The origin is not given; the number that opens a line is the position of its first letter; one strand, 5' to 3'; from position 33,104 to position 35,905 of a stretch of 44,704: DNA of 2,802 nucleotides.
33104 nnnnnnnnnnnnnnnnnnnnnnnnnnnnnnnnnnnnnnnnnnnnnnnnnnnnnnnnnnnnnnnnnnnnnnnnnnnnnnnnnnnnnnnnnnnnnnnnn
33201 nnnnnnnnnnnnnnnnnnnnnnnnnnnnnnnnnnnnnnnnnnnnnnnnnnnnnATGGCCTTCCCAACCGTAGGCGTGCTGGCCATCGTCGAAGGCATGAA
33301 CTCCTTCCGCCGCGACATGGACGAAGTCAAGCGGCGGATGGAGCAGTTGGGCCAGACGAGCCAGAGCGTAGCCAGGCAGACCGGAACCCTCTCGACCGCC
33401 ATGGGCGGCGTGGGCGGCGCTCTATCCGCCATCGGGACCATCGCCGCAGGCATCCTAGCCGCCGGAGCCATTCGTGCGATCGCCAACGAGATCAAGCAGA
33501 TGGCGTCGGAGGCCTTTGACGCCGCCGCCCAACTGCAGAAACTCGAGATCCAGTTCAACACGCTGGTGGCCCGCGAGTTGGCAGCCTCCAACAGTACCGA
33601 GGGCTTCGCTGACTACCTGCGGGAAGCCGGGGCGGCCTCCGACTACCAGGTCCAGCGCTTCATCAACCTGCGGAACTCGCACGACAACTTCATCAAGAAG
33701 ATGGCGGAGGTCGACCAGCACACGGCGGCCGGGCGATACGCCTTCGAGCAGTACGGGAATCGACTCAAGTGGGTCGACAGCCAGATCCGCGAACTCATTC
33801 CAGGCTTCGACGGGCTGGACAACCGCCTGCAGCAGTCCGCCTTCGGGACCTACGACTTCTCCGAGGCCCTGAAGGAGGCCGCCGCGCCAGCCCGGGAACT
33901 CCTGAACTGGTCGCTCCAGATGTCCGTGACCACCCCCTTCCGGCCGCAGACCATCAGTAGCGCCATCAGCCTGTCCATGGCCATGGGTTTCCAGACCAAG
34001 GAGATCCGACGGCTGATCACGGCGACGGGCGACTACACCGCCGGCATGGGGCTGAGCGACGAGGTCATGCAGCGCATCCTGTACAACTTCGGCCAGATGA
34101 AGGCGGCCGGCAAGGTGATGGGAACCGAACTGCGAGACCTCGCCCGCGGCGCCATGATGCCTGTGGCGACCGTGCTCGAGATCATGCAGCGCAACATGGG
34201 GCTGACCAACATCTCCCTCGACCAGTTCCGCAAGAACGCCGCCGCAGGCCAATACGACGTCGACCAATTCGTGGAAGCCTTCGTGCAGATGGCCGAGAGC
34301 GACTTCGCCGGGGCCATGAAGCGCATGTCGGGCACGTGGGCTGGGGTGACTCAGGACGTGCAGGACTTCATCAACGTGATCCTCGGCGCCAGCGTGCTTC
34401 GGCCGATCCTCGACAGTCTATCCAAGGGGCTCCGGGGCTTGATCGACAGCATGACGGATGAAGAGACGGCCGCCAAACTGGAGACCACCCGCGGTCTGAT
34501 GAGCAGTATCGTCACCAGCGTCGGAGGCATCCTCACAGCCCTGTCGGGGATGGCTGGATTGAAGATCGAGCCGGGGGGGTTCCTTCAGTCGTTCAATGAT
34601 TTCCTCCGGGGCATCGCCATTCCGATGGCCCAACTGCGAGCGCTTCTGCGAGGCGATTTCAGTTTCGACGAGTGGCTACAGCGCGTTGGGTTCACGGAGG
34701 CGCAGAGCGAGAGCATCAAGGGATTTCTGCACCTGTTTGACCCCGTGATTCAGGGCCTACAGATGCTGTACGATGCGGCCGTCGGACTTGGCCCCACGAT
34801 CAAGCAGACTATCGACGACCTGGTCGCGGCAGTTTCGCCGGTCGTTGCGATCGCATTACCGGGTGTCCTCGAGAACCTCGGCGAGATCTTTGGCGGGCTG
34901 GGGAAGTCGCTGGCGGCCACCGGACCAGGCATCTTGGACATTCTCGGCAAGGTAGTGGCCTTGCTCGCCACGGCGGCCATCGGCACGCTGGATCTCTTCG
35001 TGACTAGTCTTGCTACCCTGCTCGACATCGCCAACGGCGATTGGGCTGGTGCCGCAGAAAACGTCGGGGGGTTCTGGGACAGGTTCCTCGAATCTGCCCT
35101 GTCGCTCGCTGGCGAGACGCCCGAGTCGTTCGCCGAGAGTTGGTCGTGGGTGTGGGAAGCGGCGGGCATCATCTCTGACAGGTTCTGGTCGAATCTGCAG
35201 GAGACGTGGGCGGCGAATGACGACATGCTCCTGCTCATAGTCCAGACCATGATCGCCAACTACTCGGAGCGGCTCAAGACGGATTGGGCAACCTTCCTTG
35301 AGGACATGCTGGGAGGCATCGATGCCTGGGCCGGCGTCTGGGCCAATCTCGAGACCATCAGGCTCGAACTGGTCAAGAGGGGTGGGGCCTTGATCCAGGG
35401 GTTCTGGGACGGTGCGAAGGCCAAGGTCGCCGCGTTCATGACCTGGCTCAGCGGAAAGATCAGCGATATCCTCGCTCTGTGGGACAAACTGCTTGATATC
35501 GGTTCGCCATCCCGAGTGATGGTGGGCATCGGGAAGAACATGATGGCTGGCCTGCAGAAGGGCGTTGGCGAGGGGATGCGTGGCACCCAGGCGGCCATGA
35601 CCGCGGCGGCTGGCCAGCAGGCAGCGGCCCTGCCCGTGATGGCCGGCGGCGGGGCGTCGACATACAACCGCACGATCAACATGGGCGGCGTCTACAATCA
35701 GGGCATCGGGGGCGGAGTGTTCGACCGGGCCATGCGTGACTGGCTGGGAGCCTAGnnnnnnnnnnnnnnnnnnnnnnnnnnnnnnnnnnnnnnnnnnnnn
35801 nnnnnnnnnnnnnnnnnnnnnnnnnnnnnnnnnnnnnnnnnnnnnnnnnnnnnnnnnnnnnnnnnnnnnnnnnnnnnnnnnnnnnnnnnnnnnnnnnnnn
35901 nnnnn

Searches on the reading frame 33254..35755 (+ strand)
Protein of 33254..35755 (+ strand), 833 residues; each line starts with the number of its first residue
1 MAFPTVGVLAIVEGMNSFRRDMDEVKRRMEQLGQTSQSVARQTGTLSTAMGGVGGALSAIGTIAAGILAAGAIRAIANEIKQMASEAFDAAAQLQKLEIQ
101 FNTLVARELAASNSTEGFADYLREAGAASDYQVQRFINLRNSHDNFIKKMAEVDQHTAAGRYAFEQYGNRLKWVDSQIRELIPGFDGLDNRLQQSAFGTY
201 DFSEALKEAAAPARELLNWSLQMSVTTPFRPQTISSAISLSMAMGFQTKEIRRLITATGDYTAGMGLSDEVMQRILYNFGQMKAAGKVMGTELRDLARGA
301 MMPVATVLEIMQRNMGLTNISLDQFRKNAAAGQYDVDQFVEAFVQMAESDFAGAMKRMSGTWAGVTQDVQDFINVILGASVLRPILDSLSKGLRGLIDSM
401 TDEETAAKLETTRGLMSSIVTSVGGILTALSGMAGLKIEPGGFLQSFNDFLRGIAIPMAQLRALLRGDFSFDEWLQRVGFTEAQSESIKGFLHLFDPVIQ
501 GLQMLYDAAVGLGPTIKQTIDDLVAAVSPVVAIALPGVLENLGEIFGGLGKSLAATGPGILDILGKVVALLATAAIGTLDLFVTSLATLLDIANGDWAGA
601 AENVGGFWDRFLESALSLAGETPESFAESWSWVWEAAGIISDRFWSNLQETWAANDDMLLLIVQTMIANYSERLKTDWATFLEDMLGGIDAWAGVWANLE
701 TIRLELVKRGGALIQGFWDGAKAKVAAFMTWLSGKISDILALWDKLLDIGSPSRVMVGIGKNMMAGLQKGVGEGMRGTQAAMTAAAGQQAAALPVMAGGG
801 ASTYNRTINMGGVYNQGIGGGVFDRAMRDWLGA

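Call 7: search_protein_families(library=pfam, proteins=[window:33254-35755:+], max_evalue=0.01)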
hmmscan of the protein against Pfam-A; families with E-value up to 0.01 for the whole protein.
window:33254-35755:+ (833 aa): 1 family
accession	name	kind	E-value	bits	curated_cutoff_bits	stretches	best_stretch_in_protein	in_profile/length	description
PF20155.4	TMP_3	-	5.5e-16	59.3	41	1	210-376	24-186/192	Tape measure protein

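Call 9: search_protein_families(library=phrogs, proteins=[window:33254-35755:+], max_evalue=0.001)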
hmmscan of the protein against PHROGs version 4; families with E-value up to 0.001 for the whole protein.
window:33254-35755:+ (833 aa): 11 families
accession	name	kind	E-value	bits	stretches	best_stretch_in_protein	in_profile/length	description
phrog_5493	-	tail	3.5e-19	69.7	1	29-796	388-1034/1102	tail length tape measure protein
phrog_58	-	tail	2.6e-17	63.5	1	15-798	259-1012/1544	tail length tape measure protein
phrog_305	-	tail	3.5e-14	53.4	1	333-794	293-757/1001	tail length tape measure protein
phrog_167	-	tail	1.4e-13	50.6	1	247-745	400-815/1555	tail length tape measure protein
phrog_1686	-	tail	6.3e-11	41.8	1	243-370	182-307/1224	tail length tape measure protein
phrog_12798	-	tail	9e-11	41.7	1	242-372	115-238/1031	tail length tape measure protein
phrog_1272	-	tail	8.2e-10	38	1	709-781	1441-1514/1606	tail length tape measure protein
phrog_21157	-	tail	1.1e-09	38.3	1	262-432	368-533/782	minor tail protein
phrog_24198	-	unknown function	6e-05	23.6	1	706-792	180-263/350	-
phrog_2335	-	tail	0.00022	20.3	0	244-620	549-781/1536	tail length tape measure protein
phrog_9959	-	tail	0.00043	18.9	0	213-297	95-176/1708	tail length tape measure protein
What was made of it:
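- Checked: Tail genes follow, including TMP at 33254-35755 (calls 7, 9).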
